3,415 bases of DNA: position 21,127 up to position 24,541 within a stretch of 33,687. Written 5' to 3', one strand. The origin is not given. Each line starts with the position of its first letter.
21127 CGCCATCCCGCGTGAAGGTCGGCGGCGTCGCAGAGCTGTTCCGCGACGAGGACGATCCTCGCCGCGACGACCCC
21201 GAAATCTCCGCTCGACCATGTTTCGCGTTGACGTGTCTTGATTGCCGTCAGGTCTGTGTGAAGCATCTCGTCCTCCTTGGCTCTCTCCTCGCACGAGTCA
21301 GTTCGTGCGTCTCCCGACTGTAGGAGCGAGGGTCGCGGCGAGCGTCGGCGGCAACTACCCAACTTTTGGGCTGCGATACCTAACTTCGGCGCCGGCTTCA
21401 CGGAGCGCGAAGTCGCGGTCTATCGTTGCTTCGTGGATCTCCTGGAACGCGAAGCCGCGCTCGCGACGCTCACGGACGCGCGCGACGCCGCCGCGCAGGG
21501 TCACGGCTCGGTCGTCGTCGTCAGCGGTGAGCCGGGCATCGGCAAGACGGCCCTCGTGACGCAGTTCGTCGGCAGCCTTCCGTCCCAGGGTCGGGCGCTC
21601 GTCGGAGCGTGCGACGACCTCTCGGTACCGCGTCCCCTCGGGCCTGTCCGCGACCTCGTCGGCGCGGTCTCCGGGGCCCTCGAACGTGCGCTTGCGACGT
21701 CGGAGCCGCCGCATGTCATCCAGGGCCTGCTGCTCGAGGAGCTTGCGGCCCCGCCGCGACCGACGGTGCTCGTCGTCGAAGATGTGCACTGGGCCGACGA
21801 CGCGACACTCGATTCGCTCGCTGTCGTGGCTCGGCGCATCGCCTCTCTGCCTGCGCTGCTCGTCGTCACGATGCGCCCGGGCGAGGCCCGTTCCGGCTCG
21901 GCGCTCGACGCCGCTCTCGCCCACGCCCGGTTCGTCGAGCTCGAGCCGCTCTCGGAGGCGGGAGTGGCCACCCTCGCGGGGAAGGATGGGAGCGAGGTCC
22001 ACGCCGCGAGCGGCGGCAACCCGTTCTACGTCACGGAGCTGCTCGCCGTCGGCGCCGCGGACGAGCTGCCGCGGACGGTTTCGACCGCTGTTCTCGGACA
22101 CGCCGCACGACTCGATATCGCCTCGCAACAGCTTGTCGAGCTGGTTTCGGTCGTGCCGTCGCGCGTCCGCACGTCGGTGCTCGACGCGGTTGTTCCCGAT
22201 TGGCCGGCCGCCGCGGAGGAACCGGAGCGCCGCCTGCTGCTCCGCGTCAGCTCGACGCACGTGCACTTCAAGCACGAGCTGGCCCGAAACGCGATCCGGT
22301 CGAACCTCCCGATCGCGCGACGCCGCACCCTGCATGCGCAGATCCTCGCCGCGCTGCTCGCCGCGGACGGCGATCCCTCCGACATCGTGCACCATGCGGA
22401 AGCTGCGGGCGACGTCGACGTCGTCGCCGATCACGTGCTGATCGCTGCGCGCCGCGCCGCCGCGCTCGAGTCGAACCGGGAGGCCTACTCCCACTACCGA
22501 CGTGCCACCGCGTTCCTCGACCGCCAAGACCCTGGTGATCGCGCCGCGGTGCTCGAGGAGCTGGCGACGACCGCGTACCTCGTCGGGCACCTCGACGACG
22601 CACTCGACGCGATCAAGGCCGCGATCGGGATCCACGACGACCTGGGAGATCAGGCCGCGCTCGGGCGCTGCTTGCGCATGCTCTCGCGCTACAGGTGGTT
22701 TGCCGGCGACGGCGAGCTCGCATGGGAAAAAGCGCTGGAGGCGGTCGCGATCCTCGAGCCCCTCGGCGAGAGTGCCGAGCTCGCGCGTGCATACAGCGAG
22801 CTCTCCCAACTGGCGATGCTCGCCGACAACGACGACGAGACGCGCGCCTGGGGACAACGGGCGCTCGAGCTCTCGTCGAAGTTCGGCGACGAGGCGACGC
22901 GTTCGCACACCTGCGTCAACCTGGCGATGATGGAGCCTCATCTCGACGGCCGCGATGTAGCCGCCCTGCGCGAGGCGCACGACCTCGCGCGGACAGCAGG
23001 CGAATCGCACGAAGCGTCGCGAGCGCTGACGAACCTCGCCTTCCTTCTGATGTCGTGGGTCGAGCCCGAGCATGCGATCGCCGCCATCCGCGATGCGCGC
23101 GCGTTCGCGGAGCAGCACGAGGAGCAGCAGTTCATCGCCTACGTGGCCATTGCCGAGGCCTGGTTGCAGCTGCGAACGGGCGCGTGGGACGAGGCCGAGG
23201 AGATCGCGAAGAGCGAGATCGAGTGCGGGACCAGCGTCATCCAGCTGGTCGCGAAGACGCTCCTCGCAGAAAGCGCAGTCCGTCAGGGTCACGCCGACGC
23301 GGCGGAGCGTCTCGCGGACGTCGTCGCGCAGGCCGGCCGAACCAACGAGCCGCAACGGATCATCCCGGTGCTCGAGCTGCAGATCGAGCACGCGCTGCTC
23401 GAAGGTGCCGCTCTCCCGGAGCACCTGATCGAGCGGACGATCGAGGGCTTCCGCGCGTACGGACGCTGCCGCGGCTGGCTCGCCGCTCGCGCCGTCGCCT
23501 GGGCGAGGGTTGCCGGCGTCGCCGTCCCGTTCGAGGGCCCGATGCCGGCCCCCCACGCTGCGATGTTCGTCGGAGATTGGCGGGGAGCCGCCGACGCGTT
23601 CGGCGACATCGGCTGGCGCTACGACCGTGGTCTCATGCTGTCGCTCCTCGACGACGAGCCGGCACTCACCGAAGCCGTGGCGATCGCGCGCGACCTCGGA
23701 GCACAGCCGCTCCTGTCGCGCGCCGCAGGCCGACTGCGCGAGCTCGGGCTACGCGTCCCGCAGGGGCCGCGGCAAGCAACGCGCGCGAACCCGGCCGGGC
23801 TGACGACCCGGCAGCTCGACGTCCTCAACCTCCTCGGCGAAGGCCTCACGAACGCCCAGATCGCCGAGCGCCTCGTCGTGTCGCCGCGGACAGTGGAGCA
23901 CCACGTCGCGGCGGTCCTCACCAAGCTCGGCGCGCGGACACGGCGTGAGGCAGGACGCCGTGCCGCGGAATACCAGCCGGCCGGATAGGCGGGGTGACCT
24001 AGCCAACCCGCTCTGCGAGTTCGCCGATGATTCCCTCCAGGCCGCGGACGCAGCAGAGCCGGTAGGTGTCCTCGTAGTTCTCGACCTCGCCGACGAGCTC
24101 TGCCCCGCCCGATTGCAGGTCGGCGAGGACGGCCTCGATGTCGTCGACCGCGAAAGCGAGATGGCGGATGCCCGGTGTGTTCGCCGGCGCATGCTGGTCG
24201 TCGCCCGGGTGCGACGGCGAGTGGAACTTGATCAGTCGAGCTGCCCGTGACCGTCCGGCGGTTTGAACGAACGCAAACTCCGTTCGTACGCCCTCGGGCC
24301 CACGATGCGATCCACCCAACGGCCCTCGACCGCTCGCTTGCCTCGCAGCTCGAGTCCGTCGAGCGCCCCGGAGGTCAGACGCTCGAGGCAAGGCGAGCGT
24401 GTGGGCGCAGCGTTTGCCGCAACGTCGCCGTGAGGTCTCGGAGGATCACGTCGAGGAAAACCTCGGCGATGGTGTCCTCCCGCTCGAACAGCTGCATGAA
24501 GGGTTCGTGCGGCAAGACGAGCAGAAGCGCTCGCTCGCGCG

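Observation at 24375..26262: Ntn-amidotransferase-like enzyme translationally coupled to an output-less tandem CNB protein with both nucleotide cassettes degenerate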

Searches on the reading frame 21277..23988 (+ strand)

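Call 3: search_protein_families(library=pfam, proteins=[window:21277-23988:+], max_evalue=0.01)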
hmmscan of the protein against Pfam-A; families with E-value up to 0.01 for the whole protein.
window:21277-23988:+ (903 aa): 9 families
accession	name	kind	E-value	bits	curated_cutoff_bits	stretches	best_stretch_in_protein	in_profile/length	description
PF13191.12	AAA_16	-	6.4e-20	72.8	32.6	1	55-197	2-167/167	AAA ATPase domain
PF00196.25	GerE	-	1.1e-14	54.2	23.5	1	842-894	3-55/57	Bacterial regulatory proteins, luxR family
PF13401.12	AAA_22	-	4.8e-06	27.4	27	1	76-183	4-106/130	AAA domain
PF08281.18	Sigma70_r4_2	-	4.8e-05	23.4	25.7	1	842-884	11-54/54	Sigma-70, region 4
PF12862.13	ANAPC5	-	8.5e-05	23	23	0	563-625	20-82/91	Anaphase-promoting complex subunit 5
PF05729.18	NACHT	-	0.00015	22.1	26.7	0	79-99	2-22/167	NACHT domain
PF13384.12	HTH_23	-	0.0066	16.7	24.6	0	846-875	7-36/50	Homeodomain-like domain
PF20720.3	nSTAND3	-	0.0066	16.6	27.2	0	78-109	18-49/155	Novel STAND NTPase 3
PF13604.12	AAA_30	-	0.0076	16.4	27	0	70-186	11-113/191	AAA domain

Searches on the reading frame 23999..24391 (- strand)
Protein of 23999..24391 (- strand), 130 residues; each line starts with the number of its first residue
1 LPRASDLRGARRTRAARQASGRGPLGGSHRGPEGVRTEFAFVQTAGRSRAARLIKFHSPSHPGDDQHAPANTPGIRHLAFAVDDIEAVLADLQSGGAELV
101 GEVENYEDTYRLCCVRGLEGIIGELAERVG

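Call 3: search_protein_families(library=pfam, proteins=[window:23999-24391:-], max_evalue=0.01)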
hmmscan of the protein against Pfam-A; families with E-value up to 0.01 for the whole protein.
window:23999-24391:- (130 aa): 2 families
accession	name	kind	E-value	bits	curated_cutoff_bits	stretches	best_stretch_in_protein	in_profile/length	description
PF00903.31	Glyoxalase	-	1e-05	26.3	20.6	1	42-111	42-107/121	Glyoxalase/Bleomycin resistance protein/Dioxygenase superfamily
PF13669.12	Glyoxalase_4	-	1.3e-05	25.9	27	1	63-107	58-102/109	Glyoxalase/Bleomycin resistance protein/Dioxygenase superfamily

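Call 4: search_protein_families(library=ncbifam, proteins=[window:23999-24391:-], max_evalue=0.01)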
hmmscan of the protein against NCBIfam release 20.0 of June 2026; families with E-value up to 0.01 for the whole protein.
window:23999-24391:- (130 aa): 3 families
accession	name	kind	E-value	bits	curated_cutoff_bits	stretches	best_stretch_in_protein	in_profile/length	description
NF050075.1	SMU1112c_YaeR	equivalog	0.0002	21.6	140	1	58-97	57-95/125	SMU1112c/YaeR family gloxylase I-like metalloprotein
NF008551.0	PRK11478.1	equivalog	0.00099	19.6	148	1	58-95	60-96/129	VOC family protein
TIGR03081.1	metmalonyl_epim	equivalog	0.0011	19.5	114.95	1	71-102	70-101/129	methylmalonyl-CoA epimerase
